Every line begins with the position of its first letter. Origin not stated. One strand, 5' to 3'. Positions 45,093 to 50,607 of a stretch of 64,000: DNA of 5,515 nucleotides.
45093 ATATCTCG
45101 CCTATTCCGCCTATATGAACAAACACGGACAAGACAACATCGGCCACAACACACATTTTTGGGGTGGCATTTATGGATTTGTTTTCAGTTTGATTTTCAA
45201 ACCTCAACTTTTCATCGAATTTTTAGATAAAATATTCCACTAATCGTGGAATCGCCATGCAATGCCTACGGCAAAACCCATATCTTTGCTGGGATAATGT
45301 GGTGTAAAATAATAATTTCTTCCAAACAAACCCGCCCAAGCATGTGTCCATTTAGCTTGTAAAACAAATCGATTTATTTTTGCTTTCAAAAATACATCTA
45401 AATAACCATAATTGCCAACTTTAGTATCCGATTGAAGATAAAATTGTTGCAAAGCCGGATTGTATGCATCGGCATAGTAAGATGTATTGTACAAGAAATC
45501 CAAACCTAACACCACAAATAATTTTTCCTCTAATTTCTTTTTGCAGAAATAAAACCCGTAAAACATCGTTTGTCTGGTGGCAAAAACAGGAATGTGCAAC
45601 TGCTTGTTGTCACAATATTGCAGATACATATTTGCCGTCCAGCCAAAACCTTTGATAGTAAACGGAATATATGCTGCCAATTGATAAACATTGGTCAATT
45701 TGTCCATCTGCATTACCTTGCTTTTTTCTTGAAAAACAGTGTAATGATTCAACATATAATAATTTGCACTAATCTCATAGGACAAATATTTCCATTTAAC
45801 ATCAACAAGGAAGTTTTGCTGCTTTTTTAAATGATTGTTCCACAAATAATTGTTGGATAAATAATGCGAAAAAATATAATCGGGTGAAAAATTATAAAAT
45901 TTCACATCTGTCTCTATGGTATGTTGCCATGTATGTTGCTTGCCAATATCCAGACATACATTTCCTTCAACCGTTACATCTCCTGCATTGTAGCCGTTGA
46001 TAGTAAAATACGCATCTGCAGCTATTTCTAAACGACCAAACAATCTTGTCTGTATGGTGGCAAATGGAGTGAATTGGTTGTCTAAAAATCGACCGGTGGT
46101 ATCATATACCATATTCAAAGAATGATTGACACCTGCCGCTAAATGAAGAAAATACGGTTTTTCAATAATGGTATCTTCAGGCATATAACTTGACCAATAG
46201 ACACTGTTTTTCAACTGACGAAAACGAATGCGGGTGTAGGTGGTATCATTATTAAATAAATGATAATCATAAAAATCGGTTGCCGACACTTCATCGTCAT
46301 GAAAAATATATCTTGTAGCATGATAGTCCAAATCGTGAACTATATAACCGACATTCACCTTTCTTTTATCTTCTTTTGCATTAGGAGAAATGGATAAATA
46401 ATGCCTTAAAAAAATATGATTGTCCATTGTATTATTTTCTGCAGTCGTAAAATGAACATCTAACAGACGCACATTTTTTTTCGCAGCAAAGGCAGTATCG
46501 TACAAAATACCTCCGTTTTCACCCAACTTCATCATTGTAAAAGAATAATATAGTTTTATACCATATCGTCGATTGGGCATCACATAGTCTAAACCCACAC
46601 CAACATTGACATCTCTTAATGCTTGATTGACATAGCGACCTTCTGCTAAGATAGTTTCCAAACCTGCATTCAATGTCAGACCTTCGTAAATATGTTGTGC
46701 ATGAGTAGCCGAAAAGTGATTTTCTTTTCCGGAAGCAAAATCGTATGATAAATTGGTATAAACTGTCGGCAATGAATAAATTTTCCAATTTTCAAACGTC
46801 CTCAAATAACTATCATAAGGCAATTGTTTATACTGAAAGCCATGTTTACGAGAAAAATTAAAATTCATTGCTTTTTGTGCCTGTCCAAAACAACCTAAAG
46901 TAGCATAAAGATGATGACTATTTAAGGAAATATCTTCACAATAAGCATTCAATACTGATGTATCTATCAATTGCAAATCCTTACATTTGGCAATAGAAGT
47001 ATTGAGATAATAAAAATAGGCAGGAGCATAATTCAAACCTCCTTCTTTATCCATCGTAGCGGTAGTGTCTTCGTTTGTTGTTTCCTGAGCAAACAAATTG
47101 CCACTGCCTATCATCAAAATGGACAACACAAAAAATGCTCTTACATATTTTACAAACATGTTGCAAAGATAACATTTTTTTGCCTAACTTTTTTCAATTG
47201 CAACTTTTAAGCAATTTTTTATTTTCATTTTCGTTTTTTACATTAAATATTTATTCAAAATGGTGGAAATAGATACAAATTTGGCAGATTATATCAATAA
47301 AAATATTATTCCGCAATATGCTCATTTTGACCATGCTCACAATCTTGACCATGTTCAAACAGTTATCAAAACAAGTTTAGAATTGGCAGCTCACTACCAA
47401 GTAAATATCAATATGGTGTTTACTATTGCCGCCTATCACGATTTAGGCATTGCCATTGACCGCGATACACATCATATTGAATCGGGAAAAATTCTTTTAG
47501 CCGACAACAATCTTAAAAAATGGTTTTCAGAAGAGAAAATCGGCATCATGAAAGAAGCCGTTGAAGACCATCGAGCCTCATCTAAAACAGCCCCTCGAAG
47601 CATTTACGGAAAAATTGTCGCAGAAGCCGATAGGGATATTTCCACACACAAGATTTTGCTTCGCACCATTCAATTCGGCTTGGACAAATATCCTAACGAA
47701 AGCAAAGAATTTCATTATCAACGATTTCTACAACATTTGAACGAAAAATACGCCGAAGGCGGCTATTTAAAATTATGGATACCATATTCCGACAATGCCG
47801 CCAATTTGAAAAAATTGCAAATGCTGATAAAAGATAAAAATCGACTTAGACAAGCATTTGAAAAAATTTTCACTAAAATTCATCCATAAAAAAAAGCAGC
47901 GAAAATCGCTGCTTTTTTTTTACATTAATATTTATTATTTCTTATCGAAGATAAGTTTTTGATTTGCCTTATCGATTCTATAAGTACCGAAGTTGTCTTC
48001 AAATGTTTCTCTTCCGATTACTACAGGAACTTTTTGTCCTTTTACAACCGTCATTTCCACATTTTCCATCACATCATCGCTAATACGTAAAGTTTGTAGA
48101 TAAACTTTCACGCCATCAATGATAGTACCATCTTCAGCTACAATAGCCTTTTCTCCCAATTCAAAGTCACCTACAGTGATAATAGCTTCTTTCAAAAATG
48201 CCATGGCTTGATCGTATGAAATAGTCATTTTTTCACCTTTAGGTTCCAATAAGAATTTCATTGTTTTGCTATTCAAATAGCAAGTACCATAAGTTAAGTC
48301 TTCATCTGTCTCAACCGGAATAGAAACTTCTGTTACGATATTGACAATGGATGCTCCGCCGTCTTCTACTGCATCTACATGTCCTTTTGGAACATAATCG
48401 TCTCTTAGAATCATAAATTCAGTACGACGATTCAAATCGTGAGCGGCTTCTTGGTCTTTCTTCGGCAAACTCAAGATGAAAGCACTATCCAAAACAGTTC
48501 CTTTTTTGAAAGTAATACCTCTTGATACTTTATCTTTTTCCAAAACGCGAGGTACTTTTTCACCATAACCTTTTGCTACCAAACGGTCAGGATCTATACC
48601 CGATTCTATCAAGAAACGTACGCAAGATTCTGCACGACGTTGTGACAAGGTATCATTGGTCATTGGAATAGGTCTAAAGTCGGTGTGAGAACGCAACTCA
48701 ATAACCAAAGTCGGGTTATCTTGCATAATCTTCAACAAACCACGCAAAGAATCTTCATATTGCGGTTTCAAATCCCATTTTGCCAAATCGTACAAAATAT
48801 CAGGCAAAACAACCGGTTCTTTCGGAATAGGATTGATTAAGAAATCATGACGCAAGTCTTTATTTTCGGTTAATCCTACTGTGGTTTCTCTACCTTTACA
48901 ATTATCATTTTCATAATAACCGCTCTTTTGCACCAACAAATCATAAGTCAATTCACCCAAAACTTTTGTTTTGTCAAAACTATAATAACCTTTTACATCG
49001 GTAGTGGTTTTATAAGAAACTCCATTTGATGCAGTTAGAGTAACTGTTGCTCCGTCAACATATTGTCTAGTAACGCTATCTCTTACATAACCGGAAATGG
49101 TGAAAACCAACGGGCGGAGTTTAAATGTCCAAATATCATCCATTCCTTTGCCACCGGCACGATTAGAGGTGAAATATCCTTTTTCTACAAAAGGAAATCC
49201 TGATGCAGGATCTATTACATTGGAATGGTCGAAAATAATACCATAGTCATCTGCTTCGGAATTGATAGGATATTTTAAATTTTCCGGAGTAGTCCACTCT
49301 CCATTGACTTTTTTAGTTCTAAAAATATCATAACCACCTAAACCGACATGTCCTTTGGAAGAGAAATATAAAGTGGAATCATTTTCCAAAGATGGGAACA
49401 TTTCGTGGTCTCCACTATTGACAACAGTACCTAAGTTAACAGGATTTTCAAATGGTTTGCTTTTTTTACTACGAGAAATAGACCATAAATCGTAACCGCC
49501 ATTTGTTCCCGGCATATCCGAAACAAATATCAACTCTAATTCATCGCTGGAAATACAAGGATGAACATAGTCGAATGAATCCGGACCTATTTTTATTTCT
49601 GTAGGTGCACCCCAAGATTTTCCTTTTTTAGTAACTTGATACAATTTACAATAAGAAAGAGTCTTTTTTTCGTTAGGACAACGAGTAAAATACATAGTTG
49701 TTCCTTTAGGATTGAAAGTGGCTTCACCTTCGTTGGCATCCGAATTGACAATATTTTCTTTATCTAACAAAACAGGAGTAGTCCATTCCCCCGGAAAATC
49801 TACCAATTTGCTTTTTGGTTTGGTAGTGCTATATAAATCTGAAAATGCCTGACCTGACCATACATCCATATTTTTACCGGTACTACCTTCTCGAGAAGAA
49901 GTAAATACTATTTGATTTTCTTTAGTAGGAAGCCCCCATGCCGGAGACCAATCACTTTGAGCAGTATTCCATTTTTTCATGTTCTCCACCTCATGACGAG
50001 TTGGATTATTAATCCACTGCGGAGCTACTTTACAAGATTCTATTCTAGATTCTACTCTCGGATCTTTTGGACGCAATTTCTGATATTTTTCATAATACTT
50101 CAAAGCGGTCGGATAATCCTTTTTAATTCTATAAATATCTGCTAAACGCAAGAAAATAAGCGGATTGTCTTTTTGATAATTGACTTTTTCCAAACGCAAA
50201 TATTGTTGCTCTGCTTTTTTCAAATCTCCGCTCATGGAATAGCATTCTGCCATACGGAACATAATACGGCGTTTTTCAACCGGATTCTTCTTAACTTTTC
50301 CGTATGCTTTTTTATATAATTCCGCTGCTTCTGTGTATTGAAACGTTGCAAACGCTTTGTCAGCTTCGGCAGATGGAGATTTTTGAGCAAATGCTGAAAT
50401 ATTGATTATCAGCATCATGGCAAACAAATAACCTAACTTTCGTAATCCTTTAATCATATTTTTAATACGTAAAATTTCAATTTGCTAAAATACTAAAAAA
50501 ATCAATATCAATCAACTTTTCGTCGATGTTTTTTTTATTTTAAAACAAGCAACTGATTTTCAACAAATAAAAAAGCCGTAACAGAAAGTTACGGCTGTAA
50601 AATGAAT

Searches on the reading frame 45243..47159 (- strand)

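Call 57: search_protein_families(library=pfam, max_evalue=0.001, proteins=[window:45243-47159:-])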
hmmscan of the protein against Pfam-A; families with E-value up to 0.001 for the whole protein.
window:45243-47159:- (639 aa): 1 family
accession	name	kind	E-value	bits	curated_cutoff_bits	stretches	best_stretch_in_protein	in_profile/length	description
PF14121.12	Porin_10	-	3.6e-87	294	27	1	58-639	10-597/597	Putative porin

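Call 60: search_protein_families(library=ncbifam, max_evalue=0.001, proteins=[window:45243-47159:-])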
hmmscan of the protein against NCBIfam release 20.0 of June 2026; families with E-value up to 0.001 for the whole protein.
window:45243-47159:- (639 aa): 0 families

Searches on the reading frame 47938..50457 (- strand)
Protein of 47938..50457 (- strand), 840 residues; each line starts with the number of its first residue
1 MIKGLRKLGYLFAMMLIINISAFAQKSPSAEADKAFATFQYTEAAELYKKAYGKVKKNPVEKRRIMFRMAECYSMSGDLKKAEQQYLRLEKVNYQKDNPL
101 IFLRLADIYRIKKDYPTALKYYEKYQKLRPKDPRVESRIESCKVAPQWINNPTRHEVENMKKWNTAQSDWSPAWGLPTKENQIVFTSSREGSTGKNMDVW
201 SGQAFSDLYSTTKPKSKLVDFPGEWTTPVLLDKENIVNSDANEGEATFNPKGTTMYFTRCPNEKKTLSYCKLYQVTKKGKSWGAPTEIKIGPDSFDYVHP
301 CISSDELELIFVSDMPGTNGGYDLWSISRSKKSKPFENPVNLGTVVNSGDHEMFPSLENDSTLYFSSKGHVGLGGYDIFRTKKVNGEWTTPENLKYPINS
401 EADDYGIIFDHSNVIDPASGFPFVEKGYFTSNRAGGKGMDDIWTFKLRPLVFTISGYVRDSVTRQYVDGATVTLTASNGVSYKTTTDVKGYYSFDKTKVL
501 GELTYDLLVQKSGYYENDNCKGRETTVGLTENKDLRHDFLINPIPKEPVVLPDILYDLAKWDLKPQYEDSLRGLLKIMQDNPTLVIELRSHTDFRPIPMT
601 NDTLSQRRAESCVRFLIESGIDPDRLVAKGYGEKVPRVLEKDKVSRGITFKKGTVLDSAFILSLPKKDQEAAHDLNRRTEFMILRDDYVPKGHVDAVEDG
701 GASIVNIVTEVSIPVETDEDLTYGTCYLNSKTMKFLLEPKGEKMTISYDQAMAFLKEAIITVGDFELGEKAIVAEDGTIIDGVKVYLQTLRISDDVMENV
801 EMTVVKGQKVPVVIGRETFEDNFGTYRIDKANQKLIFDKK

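Call 57: search_protein_families(library=pfam, max_evalue=0.001, proteins=[window:47938-50457:-])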
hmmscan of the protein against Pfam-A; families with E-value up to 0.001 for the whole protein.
window:47938-50457:- (840 aa): 10 families
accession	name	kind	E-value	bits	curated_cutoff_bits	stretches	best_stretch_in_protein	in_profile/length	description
PF00691.25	OmpA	-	9.3e-12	45.6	27.2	1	560-645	6-93/98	OmpA family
PF07676.18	PD40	-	1.6e-10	41.1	20.9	0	343-380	2-38/38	WD40-like Beta Propeller Repeat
PF13620.12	CarboxypepD_reg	-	4e-10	40.3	32.3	1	453-532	1-72/82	Carboxypeptidase regulatory-like domain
PF14559.12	TPR_19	-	1.9e-07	31.8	25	1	36-89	2-51/68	Tetratricopeptide repeat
PF13424.12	TPR_12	-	1.1e-06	29.2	30.1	0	38-88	16-70/77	Tetratricopeptide repeat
PF13432.12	TPR_16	-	6.4e-06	27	32.7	1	77-133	11-65/65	Tetratricopeptide repeat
PF07719.23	TPR_2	-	2.2e-05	24.7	27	0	101-132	3-34/34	Tetratricopeptide repeat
PF13428.12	TPR_14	-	0.00013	22.7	23.5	0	102-135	4-37/44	Tetratricopeptide repeat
PF13715.12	CarbopepD_reg_2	-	0.00014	22.3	32.2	1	454-516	1-57/88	CarboxypepD_reg-like domain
PF00515.34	TPR_1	-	0.00039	20.6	27.8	1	101-132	3-34/34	Tetratricopeptide repeat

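Call 60: search_protein_families(library=ncbifam, max_evalue=0.001, proteins=[window:47938-50457:-])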
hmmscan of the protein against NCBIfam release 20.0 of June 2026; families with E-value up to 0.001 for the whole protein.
window:47938-50457:- (840 aa): 27 families (the best 25 are shown)
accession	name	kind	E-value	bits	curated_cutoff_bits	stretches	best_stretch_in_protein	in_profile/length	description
NF052230.1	T9SS_PorE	exception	1.9e-151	505.5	600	1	13-685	6-648/648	PorE family type IX secretion system protein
NF053607.1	CHU_0125_OmpA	equivalog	9.3e-100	335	620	1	12-638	6-617/639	CHU_0125 family OmpA-like outer membrane integrity protein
NF053611.1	YiaD_Gzip_OmpA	equivalog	4.6e-15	55.9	175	1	553-642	103-192/206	YiaD family glycine zipper/OmpA-like lipoprotein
NF053613.1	OMP_toxin_LptF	equivalog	3.3e-14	53.2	400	1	549-646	138-235/256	lipotoxin F family OmpA-related lipoprotein LptF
NF053612.1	anchor_PA1041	equivalog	5.6e-12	46.1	250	1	545-636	121-215/236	PA1041 family peptidoglycan-binding anchor lipoprotein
NF008067.1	PRK10802.1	equivalog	4.4e-10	39.7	261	1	555-643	70-158/171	peptidoglycan-associated lipoprotein Pal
TIGR03789.1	pdsO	hypoth_equivalog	5e-10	39.5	152.2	1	562-641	149-228/243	sortase-associated OmpA-like protein PdsO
TIGR02802.1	Pal_lipo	equivalog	1.5e-09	37.9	125.35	1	554-643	2-91/104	peptidoglycan-associated lipoprotein Pal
NF045787.1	OmpABordt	equivalog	2.7e-09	37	200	1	551-640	84-173/194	outer membrane protein OmpA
NF006541.1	PRK09038.1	equivalog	1.4e-08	34.7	283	1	553-638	142-230/253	flagellar motor protein MotD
NF033763.1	exchanger_TraB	exception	1.7e-08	32.9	700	1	585-636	426-477/522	outer membrane exchange protein TraB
NF008071.1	PRK10808.1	equivalog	1.1e-06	28.3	277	1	552-636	231-317/358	porin OmpA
NF006545.0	PRK09039.1-4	equivalog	2.4e-06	27.5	372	1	571-636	250-319/342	peptidoglycan -binding protein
NF053585.1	OMP_LP_YfiB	equivalog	4.4e-06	26.7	128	1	554-638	58-142/163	outer membrane lipoprotein YfiB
NF006285.1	PRK08457.1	equivalog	2.1e-05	24.4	250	1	569-636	140-212/253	flagellar motor protein MotB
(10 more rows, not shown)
